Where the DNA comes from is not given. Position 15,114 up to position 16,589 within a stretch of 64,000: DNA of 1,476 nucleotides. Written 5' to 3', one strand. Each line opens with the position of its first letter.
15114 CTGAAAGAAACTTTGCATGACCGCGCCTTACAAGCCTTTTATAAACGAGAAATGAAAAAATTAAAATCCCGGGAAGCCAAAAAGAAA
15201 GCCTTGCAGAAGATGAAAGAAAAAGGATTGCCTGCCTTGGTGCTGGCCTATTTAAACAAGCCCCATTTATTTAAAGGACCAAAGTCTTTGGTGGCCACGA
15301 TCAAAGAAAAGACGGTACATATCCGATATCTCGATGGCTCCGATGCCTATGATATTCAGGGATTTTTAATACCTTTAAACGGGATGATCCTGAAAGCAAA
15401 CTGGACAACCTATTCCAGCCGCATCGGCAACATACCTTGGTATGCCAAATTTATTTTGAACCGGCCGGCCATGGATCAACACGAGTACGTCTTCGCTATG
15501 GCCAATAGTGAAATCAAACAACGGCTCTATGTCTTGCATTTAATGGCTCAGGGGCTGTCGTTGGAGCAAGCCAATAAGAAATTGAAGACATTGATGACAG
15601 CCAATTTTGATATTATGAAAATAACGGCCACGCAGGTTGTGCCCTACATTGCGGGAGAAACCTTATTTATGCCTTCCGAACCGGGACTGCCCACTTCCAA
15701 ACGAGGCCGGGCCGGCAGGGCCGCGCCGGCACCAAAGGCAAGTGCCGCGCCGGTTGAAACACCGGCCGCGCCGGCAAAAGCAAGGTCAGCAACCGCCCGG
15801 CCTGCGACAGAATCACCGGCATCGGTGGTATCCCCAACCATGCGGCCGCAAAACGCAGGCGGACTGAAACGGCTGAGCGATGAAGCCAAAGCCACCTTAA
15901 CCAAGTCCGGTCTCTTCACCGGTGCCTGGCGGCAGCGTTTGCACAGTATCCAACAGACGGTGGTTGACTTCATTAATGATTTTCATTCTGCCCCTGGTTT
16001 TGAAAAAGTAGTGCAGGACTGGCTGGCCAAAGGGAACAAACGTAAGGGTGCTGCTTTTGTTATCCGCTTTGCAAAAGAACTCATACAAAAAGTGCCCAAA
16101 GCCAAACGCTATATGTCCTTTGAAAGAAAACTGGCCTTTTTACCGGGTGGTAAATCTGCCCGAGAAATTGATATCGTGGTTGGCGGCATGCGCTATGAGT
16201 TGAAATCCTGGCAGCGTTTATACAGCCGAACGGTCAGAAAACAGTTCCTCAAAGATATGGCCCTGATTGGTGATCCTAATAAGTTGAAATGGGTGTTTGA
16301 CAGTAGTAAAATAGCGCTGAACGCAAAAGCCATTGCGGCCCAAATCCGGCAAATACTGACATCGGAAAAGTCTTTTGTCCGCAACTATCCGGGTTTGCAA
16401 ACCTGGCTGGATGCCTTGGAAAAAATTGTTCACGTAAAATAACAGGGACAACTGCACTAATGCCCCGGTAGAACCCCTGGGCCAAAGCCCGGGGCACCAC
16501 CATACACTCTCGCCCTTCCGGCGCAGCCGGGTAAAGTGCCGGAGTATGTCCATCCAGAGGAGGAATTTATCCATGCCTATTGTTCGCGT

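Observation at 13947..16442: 831-aa DUF4157 (HExxH) protein divergently paired with the eCIS operon: candidate cargo toxin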

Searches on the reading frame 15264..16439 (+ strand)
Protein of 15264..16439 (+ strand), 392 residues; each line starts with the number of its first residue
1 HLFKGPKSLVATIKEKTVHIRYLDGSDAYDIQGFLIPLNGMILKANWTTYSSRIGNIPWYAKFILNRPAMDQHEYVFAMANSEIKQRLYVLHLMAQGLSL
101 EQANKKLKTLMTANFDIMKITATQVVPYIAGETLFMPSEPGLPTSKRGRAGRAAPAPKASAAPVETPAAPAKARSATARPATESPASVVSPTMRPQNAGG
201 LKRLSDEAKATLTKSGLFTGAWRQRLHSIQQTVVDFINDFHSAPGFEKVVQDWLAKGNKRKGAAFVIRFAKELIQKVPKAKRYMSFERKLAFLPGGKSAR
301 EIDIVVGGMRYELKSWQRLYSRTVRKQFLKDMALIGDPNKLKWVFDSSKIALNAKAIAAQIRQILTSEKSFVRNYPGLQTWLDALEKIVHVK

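Call 35: search_protein_representatives(protein=window:15264-16439:+)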
Query: 392 residues. Proteins with E-value up to 0.001 (for the whole library): 164; up to 1e-10: 71; up to 1e-30: 4. The best 150 are listed.
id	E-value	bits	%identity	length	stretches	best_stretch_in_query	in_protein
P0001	1.3e-257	870.0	100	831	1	1-392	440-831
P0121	3.8e-39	151.1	41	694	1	171-391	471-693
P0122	1.9e-34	135.7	33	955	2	143-378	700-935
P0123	2.0e-32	129.0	35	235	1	193-390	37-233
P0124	1.8e-29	119.3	33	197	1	200-390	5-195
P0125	1.1e-28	116.8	33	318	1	193-390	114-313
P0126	3.4e-28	115.1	40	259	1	204-365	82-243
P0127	3.2e-27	111.9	31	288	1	183-390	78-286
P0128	2.7e-25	105.5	31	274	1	152-390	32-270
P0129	2.5e-24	102.4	28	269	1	191-386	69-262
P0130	5.2e-24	101.3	33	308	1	190-389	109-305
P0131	1.4e-23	99.9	32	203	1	200-389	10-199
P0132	2.3e-23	99.2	31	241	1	195-389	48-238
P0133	4.9e-23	98.1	34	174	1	212-362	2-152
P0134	7.4e-23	97.5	30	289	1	175-390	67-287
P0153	2.6e-16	76.0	35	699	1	158-389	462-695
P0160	1.4e-14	70.3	37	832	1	193-389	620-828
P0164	6.4e-14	68.1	33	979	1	144-375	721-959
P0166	1.8e-13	66.7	40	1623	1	236-349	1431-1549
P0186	4.0e-11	58.9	32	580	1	204-382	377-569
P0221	2.6e-07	46.4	36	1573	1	240-349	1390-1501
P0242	9.3e-06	41.3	36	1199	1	237-348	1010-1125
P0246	1.3e-05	40.8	33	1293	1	223-349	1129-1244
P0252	2.4e-05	39.9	34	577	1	3-157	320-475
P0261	1.2e-04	37.7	28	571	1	2-154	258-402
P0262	1.2e-04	37.6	28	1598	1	243-373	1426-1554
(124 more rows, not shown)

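Call 46: find_encoding_contigs(protein=P0122, flank=10000, max_places=3)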
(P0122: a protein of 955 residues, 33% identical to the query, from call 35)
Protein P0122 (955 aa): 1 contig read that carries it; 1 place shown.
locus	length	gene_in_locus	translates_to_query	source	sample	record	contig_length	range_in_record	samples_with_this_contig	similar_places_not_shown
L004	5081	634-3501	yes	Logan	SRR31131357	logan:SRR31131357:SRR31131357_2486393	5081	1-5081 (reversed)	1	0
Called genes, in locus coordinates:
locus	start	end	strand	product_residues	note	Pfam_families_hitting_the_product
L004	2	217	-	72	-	?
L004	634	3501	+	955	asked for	PF13699:eCIS_core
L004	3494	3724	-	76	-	-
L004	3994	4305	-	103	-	PF02452:PemK_toxin (weak)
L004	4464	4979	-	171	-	PF14236:DruA (weak)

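Call 47: find_encoding_contigs(protein=P0121, flank=10000, max_places=3)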
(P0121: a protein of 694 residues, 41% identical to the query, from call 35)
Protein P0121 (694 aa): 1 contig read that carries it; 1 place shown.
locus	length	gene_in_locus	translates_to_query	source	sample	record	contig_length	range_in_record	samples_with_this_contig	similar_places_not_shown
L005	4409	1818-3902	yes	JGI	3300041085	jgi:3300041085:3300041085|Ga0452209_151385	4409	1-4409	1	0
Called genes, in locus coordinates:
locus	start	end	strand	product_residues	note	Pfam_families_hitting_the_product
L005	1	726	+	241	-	?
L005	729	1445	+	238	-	PF06009: (weak)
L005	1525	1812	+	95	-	-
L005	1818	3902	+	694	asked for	-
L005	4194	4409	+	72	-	?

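Call 49: find_encoding_contigs(protein=P0160, flank=10000, max_places=3)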
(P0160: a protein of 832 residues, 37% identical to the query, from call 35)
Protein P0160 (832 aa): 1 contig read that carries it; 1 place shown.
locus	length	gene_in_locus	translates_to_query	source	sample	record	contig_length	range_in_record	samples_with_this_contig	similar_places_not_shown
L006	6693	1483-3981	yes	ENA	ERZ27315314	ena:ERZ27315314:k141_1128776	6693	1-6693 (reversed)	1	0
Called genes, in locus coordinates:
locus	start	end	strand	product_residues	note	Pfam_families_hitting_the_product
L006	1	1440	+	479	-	?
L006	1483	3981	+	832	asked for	PF13699:eCIS_core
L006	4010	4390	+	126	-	PF03534:SpvB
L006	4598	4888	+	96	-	PF07883:Cupin_2, PF05899:Cupin_3 (weak)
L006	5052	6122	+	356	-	PF10137:CAP12-PCTIR_TIR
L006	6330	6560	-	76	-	-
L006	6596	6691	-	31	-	?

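Call 50: find_encoding_contigs(protein=P0153, flank=10000, max_places=3)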
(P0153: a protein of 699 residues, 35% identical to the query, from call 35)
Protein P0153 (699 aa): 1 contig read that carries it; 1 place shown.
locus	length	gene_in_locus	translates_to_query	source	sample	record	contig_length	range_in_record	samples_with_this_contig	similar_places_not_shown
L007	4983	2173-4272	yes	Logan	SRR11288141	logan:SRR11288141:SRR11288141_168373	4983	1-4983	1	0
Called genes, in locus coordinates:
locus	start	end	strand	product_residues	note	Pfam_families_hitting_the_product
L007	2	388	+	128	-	?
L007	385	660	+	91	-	-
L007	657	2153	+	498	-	PF13699:eCIS_core, PF01471:PG_binding_1 (weak)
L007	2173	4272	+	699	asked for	PF13699:eCIS_core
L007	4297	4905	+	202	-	PF19266:CIS_tube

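Call 53: find_encoding_contigs(protein=P0186, flank=6000, max_places=3)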
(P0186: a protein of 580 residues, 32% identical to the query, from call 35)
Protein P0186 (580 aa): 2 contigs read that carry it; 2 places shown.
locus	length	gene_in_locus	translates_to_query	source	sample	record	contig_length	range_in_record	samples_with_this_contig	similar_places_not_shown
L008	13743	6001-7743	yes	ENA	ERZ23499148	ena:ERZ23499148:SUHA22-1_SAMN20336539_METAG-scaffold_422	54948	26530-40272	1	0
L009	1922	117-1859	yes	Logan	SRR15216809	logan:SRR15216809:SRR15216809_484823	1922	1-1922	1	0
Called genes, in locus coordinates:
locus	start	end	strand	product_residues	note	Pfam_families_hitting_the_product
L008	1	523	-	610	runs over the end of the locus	PF00664:ABC_membrane, PF00005:ABC_tran, PF02463:SMC_N (faint)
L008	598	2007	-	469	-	PF01425:Amidase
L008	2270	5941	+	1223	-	-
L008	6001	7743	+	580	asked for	PF14449:PT-TG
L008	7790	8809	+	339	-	-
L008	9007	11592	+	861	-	PF16697:Yop-YscD_cpl (weak), PF00498:FHA, PF08448:PAS_4 (faint), PF00989:PAS, PF13188:PAS_8 (weak), PF13426:PAS_9, PF00990:GGDEF, PF00563:EAL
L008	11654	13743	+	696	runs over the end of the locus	PF16697:Yop-YscD_cpl (faint), PF00498:FHA, PF00990:GGDEF, PF00563:EAL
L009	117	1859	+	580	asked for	PF14449:PT-TG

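Call 54: find_encoding_contigs(protein=P0164, flank=10000, max_places=3)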
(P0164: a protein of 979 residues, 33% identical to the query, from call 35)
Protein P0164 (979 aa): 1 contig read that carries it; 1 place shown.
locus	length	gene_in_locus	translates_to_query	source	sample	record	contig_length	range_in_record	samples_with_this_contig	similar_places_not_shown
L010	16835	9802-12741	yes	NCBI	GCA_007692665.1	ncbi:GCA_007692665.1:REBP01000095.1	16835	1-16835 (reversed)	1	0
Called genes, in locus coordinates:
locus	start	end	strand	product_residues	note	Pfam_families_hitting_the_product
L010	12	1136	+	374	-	PF14696:Glyoxalase_5 (weak), PF00903:Glyoxalase, PF13669:Glyoxalase_4 (weak)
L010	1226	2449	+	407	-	PF20510:HgmA_N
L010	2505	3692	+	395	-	PF00155:Aminotran_1_2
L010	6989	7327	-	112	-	PF05016:ParE_toxin (weak)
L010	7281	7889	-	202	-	PF09720:Unstab_antitox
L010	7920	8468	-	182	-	-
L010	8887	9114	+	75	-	-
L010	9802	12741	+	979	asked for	PF13699:eCIS_core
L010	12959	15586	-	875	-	PF00069:Pkinase, PF07714:PK_Tyr_Ser-Thr, PF03109:ABC1 (weak), PF13374:TPR_10 (faint), PF24885:TPR_NPHP3 (faint), PF00515:TPR_1 (faint), PF07719:TPR_2 (faint), PF13424:TPR_12, +1 more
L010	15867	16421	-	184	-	PF07638:Sigma70_ECF, PF08281:Sigma70_r4_2 (weak)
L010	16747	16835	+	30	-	PF04024:PspC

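Call 68: search_protein_families(library=ncbifam, proteins=[P0166, P0221, P0242, P0246, P0262], max_evalue=0.001)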
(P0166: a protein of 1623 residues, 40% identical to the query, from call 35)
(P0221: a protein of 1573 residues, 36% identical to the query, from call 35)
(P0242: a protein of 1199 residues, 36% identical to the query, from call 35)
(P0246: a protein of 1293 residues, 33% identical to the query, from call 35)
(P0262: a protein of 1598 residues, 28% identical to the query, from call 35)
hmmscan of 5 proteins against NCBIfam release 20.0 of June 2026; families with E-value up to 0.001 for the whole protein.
P0166 (1623 aa): 1 family
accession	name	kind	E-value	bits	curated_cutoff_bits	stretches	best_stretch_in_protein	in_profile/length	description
TIGR02542.1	T_forsyth_147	domain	4.6e-09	36.3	67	1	25-156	4-139/145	TANFOR domain-containing protein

P0221 (1573 aa): 1 family
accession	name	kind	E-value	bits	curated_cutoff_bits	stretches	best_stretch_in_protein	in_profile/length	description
TIGR02542.1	T_forsyth_147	domain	1.3e-05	25.1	67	1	45-172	9-141/145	TANFOR domain-containing protein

P0242 (1199 aa): 0 families

P0246 (1293 aa): 0 families

P0262 (1598 aa): 0 families

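Call 71: find_encoding_contigs(protein=P0166, flank=7000, max_places=2)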
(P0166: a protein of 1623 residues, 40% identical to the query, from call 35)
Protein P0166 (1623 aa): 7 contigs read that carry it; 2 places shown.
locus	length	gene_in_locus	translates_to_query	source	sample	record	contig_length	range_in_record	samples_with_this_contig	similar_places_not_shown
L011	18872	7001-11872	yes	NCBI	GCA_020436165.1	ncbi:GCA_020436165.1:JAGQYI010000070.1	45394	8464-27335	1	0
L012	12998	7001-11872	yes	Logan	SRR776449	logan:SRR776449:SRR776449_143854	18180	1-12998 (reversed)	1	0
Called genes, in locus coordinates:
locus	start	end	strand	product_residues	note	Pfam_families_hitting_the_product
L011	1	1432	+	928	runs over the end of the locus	PF00082:Peptidase_S8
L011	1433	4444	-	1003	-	PF07494:Reg_prop (faint), PF00512:HisKA (weak), PF02518:HATPase_c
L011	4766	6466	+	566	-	-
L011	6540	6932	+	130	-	PF05635:23S_rRNA_IVP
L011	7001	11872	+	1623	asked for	PF00041:fn3 (faint), PF16656:Pur_ac_phosph_N (faint)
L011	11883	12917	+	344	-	PF13360:PQQ_2 (faint)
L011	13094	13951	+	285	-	PF08928:PoNi_N, PF08929:PoNi_C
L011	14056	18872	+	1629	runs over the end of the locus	-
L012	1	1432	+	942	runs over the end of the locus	PF00082:Peptidase_S8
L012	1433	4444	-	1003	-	PF07494:Reg_prop (faint), PF00512:HisKA (weak), PF02518:HATPase_c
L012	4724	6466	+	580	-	-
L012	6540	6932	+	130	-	PF05635:23S_rRNA_IVP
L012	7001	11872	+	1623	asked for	PF00041:fn3 (faint), PF16656:Pur_ac_phosph_N (faint)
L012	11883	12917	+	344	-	PF13360:PQQ_2 (faint)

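Call 72: find_encoding_contigs(protein=P0221, flank=7000, max_places=2)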
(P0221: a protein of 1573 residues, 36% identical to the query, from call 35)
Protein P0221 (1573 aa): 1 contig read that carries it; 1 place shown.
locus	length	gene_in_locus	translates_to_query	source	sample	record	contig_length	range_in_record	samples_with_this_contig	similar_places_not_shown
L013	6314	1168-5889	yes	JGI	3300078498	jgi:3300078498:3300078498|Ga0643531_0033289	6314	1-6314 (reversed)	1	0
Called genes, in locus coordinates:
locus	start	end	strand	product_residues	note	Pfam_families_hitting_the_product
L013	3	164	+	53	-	?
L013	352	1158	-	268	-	-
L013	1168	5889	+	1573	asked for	PF00041:fn3 (weak)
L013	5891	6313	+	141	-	?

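Call 92: search_protein_families(library=pfam, proteins=[L006:1-1440:+, L005:1-726:+, L005:729-1445:+, L005:1525-1812:+, L007:2-388:+, L007:385-660:+, P0252, P0261, L008:2270-5941:+], max_evalue=0.01)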
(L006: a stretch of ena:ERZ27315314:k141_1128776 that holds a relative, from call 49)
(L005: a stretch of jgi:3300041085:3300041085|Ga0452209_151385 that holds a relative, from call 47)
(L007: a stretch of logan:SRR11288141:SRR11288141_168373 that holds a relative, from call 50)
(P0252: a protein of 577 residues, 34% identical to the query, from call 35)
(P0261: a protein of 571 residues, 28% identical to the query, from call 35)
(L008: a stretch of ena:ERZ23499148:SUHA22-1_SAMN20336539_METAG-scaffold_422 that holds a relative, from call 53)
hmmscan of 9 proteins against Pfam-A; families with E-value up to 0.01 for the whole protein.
L006:1-1440:+ (479 aa): 0 families

L005:1-726:+ (241 aa): 0 families

L005:729-1445:+ (238 aa): 11 families
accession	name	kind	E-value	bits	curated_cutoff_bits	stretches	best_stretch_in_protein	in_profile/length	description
PF06009.19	Laminin_II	-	4.6e-06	27.1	33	1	47-137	4-93/138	Laminin Domain II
PF11945.13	WASH_WAHD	-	6.8e-05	22.9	24.2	1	37-89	19-71/292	WAHD domain of WASH complex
PF04513.17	Baculo_PEP_C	-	7.3e-05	23.3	38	1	35-108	48-119/140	Baculovirus polyhedron envelope protein, PEP, C terminus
PF13807.11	GNVR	-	0.00099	19.4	27.7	0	127-152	38-63/82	G-rich domain on putative tyrosine kinase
PF07889.17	DUF1664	-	0.001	19.6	34.6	1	44-112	50-118/124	Protein of unknown function (DUF1664)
PF06160.17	EzrA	-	0.001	17.9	39.6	1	28-112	347-431/557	Septation ring formation regulator, EzrA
PF23991.1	DUF7310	-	0.0012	19.7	40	1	47-110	8-73/83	Coiled-coil region of unknown function (DUF7310)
PF19111.5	DUF5798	-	0.0029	18.2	27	1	43-100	9-62/89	Family of unknown function (DUF5798)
PF22638.1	FlgK_D1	-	0.0043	17.1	28.6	1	49-101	47-96/233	Flagellar hook-associated protein FlgK helical domain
PF05531.17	NPV_P10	-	0.0046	17.8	29.8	1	63-108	14-62/75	Nucleopolyhedrovirus P10 protein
PF08614.16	ATG16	-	0.0049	17.5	33.7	1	43-108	99-164/200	Autophagy protein 16 (ATG16)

L005:1525-1812:+ (95 aa): 0 families

L007:2-388:+ (128 aa): 0 families

L007:385-660:+ (91 aa): 0 families

P0252 (577 aa): 1 family
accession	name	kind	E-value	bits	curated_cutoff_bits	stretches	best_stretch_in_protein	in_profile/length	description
PF13699.11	eCIS_core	-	2.3e-30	105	22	1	189-265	1-77/79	eCIS core domain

P0261 (571 aa): 1 family
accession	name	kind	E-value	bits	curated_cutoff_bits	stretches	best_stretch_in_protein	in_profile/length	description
PF13699.11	eCIS_core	-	8.1e-29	100.1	22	1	123-200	1-78/79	eCIS core domain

L008:2270-5941:+ (1223 aa): 0 families

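Call 93: find_encoding_contigs(protein=P0125, flank=6000, max_places=3)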
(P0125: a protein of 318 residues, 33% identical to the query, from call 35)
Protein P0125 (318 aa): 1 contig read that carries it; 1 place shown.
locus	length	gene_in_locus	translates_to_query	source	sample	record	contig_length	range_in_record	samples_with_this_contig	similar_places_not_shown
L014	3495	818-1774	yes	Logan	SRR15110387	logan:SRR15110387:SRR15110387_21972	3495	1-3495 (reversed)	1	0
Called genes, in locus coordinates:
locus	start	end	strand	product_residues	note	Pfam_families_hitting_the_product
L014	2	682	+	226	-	?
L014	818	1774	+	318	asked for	-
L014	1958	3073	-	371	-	PF01321:Creatinase_N (weak), PF00557:Peptidase_M24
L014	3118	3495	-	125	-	?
